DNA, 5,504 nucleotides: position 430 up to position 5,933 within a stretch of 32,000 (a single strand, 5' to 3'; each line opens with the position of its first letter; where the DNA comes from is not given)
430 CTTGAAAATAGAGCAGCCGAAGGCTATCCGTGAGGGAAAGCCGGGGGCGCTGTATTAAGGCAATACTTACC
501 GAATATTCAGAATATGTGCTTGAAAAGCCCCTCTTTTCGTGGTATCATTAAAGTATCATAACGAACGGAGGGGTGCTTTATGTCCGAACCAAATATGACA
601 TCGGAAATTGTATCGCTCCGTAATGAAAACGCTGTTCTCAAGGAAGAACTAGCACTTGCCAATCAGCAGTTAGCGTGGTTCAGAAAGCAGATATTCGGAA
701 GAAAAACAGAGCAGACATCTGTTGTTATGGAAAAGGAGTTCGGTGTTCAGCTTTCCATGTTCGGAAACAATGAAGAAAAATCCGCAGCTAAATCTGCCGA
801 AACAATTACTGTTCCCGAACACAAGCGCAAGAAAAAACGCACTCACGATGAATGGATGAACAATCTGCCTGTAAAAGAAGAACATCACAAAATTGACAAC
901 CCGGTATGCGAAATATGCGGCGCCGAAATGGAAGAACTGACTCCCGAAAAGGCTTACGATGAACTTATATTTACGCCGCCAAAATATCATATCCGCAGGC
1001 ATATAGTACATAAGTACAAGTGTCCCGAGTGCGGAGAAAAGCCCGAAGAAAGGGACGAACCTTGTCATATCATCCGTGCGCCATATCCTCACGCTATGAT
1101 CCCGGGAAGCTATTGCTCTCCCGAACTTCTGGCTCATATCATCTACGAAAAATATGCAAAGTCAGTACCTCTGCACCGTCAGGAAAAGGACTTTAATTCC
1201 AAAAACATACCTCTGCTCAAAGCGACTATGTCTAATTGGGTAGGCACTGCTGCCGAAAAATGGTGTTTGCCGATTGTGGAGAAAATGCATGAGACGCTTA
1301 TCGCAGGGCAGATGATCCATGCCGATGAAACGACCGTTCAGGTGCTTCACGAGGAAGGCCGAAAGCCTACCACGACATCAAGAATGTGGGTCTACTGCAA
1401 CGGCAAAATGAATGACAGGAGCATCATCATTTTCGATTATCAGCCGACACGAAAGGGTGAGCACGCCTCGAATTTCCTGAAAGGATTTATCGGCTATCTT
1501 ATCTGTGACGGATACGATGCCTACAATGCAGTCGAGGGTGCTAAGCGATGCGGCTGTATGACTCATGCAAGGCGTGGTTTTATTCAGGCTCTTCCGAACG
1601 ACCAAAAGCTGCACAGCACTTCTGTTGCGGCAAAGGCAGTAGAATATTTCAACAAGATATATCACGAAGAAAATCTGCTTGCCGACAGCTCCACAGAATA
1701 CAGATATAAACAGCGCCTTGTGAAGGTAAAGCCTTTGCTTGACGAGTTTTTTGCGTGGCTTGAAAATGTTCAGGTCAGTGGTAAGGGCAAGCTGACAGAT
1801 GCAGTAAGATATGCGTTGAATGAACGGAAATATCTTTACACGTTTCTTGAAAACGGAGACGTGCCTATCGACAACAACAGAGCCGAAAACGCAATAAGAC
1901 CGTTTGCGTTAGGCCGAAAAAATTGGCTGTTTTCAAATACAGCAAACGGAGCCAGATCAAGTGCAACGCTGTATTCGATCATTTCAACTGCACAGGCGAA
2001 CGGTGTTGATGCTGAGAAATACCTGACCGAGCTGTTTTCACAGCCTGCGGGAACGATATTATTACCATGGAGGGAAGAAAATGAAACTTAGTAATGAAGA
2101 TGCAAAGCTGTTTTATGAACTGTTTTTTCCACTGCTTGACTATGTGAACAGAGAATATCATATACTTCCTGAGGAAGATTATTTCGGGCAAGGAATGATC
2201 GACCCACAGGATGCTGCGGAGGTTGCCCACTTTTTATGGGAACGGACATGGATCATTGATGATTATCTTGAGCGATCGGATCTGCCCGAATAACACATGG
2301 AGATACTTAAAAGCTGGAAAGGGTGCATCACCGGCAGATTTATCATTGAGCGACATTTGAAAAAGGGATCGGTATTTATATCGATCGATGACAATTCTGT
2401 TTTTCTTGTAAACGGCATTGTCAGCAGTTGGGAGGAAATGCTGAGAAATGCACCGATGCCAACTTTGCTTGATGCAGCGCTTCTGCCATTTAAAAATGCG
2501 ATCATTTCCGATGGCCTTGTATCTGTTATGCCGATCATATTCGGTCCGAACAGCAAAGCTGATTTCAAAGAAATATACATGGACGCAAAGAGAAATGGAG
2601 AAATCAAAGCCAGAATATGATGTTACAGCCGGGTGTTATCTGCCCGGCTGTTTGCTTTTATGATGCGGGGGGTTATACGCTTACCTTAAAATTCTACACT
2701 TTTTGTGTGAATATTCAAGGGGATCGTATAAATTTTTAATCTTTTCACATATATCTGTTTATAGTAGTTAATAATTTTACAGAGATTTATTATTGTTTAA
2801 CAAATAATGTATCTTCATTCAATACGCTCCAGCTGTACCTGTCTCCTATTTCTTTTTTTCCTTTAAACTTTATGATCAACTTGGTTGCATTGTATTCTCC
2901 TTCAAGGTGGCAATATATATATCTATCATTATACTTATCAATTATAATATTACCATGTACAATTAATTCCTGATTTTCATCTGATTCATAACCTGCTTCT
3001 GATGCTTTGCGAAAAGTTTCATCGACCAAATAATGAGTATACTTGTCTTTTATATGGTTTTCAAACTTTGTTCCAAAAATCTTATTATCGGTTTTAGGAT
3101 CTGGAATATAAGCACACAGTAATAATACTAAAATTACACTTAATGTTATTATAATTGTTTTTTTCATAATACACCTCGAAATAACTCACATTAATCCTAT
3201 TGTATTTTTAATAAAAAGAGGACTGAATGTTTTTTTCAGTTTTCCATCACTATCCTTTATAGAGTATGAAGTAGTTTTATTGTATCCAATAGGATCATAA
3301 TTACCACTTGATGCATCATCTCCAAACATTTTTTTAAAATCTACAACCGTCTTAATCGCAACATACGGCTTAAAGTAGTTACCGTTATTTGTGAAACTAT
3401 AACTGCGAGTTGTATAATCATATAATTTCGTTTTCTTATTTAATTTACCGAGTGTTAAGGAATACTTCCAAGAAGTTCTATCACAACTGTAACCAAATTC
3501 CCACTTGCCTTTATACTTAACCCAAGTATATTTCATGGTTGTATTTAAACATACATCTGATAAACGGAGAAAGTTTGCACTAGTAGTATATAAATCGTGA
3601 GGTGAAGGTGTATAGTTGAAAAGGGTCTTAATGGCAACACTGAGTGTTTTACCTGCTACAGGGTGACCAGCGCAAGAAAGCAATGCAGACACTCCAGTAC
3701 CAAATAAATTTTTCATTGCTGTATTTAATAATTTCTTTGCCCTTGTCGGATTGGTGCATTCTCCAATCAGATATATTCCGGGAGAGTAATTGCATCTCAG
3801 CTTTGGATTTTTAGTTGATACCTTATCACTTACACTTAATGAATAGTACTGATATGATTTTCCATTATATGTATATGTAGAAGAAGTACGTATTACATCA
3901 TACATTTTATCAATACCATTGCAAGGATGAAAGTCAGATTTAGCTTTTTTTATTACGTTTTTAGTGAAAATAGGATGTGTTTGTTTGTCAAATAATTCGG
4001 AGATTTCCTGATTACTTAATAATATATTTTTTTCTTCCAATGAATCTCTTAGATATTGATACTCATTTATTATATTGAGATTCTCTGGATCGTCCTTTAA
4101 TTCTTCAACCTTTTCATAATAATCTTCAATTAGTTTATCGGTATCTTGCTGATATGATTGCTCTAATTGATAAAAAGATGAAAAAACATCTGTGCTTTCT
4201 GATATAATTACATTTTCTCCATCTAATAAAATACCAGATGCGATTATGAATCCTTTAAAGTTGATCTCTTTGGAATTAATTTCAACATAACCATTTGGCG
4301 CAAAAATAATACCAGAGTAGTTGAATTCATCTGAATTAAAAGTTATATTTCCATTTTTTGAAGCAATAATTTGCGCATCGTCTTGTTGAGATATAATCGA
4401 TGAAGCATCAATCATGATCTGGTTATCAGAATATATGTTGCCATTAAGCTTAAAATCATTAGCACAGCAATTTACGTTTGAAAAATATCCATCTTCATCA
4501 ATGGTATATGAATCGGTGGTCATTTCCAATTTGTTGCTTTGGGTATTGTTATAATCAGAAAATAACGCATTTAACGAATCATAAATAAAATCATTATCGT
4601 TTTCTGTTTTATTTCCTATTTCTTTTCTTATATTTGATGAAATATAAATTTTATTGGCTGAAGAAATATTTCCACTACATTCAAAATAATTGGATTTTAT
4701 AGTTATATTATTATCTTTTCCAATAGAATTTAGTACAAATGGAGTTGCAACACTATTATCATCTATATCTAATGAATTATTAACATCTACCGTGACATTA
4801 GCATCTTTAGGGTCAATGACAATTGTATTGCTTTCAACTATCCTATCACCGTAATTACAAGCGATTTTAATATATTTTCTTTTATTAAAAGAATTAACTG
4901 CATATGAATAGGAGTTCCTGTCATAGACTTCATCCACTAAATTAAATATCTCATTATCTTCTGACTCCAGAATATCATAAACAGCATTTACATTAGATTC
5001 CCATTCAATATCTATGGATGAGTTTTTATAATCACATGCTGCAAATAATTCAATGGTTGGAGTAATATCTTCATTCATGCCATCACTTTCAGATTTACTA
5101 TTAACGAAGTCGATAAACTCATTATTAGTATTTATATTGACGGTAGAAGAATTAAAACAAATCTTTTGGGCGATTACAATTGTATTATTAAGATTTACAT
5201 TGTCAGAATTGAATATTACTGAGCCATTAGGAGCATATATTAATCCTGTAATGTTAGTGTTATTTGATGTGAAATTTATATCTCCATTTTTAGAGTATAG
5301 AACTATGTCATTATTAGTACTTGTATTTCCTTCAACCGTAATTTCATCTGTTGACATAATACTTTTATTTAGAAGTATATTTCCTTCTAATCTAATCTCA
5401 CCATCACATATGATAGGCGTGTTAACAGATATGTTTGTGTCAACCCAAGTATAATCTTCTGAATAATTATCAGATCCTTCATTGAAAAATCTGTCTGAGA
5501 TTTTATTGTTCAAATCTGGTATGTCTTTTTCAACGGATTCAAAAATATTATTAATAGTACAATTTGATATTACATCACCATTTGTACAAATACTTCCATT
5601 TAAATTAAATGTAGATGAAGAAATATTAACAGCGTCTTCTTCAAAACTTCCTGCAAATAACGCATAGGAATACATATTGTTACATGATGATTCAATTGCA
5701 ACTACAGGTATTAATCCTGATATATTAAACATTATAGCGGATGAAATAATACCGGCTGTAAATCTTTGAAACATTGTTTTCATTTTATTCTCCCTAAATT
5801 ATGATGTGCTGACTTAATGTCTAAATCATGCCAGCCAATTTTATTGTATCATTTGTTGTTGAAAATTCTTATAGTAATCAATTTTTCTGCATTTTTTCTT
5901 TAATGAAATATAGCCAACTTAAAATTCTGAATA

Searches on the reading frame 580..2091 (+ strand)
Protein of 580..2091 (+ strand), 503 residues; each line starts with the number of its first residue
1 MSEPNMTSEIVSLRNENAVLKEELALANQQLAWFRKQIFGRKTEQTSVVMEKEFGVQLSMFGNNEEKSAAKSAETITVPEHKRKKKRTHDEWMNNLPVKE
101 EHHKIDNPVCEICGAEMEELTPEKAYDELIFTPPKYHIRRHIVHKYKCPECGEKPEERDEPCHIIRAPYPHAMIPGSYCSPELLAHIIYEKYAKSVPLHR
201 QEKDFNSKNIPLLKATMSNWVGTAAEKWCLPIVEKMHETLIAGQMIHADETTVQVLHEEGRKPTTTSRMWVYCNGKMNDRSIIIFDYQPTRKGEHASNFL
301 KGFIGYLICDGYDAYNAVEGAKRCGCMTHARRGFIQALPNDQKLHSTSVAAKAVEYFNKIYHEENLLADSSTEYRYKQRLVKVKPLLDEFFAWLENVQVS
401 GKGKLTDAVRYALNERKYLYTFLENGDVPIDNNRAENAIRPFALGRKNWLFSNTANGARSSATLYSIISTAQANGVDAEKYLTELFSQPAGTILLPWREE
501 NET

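Call 8: search_protein_families(library=pfam, proteins=[window:580-2091:+], max_evalue=0.001)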
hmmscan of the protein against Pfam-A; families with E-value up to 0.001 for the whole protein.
window:580-2091:+ (503 aa): 4 families
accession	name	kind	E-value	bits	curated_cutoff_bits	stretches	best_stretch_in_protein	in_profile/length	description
PF03050.20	DDE_Tnp_IS66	-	3.6e-89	299.4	23.1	1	177-459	2-283/284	Transposase IS66 family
PF13005.12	zf-IS66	-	8.4e-08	33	27.3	1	109-152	3-46/46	zinc-finger binding domain of transposase IS66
PF13007.12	LZ_Tnp_IS66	-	1.8e-06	29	22.9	1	29-100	4-70/71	Transposase C of IS166 homeodomain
PF13817.11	DDE_Tnp_IS66_C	-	0.00082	20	30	0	466-488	1-23/39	IS66 C-terminal element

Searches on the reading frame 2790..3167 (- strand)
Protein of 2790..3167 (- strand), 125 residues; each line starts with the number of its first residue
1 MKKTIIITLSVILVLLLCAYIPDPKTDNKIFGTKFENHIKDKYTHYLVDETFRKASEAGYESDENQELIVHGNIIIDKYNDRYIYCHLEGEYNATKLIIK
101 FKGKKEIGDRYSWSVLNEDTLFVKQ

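Call 8: search_protein_families(library=pfam, proteins=[window:2790-3167:-], max_evalue=0.001)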
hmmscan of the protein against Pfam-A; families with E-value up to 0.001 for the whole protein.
window:2790-3167:- (125 aa): 0 families

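Call 69: search_protein_families(library=padloc, proteins=[window:2790-3167:-], max_evalue=0.001)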
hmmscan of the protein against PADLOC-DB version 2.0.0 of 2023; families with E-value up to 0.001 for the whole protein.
window:2790-3167:- (125 aa): 0 families

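Call 84: search_protein_families(library=phrogs, proteins=[window:2790-3167:-], max_evalue=0.001)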
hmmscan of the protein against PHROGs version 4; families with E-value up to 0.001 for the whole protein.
window:2790-3167:- (125 aa): 1 family
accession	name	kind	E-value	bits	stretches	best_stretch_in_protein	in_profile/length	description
phrog_35731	-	unknown function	0.00042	21.4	1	1-41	13-50/55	-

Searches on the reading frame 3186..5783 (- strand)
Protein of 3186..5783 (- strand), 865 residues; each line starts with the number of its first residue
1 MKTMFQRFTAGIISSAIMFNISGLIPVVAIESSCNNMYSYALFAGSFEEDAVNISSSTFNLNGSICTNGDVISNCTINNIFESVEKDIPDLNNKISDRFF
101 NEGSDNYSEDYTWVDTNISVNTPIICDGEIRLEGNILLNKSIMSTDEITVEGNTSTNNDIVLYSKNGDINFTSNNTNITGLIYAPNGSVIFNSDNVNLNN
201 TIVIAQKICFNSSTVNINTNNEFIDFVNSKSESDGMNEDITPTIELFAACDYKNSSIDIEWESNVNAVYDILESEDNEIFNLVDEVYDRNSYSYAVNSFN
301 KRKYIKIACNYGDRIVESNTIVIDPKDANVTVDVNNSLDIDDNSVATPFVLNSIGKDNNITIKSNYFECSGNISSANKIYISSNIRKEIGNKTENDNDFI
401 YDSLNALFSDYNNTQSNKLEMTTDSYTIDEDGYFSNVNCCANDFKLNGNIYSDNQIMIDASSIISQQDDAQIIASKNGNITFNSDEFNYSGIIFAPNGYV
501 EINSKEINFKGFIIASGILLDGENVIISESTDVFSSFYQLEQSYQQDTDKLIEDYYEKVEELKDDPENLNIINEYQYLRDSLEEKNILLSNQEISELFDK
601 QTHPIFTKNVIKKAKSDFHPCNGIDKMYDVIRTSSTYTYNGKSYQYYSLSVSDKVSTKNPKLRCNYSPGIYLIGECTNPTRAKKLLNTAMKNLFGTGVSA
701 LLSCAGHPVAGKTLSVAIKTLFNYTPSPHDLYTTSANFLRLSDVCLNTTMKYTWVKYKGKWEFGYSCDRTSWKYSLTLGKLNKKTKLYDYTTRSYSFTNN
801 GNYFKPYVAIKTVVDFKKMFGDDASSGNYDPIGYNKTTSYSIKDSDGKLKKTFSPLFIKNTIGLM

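Call 8: search_protein_families(library=pfam, proteins=[window:3186-5783:-], max_evalue=0.001)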
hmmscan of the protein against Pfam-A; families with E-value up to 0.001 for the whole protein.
window:3186-5783:- (865 aa): 1 family
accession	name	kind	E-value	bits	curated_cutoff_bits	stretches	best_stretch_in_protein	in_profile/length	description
PF23981.1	DUF7305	-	2.6e-10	40.9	27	1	117-212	73-172/185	Domain of unknown function (DUF7305)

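Call 84: search_protein_families(library=phrogs, proteins=[window:3186-5783:-], max_evalue=0.001)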
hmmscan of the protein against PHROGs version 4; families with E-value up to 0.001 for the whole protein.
window:3186-5783:- (865 aa): 0 families
